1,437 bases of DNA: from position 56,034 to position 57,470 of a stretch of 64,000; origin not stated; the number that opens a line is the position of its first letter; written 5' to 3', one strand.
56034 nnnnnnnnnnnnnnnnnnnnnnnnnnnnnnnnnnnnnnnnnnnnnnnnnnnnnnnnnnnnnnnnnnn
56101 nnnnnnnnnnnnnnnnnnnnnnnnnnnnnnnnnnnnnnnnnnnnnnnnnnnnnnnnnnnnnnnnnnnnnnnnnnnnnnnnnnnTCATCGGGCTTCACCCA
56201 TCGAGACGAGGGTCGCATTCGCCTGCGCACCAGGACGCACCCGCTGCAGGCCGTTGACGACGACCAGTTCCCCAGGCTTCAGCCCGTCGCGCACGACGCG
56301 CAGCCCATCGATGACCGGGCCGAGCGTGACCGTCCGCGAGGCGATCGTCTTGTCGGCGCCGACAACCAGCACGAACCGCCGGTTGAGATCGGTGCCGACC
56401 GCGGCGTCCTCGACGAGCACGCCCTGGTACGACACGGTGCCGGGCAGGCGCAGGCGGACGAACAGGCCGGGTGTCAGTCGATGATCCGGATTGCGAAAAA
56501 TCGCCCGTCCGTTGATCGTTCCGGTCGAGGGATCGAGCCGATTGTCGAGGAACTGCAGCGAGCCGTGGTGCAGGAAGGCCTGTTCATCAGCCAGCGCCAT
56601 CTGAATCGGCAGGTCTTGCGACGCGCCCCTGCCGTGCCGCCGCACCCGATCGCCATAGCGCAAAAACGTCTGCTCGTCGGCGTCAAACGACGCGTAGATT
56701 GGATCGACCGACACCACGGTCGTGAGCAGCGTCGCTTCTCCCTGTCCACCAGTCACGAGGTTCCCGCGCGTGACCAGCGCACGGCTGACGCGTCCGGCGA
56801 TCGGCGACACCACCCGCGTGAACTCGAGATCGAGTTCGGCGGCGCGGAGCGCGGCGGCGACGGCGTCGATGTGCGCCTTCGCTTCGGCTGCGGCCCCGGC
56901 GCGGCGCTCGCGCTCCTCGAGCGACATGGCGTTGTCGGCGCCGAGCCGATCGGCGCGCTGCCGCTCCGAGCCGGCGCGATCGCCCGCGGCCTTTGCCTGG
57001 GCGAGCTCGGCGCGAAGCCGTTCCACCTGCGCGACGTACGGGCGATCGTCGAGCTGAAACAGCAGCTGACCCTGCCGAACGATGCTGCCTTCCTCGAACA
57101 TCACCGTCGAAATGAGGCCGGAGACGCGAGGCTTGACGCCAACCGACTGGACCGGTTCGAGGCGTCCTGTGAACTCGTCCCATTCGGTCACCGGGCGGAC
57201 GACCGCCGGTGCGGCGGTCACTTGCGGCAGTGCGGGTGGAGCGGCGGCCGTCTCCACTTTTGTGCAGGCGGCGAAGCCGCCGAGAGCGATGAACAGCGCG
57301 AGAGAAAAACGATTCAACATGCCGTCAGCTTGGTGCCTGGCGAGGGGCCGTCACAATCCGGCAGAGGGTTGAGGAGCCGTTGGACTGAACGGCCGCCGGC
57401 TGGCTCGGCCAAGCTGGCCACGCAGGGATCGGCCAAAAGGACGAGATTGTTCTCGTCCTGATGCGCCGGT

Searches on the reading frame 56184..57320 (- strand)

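Call 59: search_protein_families(library=pfam, proteins=[window:56184-57320:-], max_evalue=0.0001)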
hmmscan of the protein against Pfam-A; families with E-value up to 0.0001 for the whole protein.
window:56184-57320:- (378 aa): 3 families
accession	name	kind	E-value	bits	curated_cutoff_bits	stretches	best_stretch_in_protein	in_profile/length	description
PF16576.10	HlyD_D23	-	6.5e-11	42.4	30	1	61-288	21-214/214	Barrel-sandwich domain of CusB or HlyD membrane-fusion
PF13533.13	Biotin_lipoyl_2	-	1.6e-06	28.3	29.8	1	62-91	3-32/32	Biotin-lipoyl like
PF13437.12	HlyD_3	-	1.7e-05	26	22.2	0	62-101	2-42/106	HlyD family secretion protein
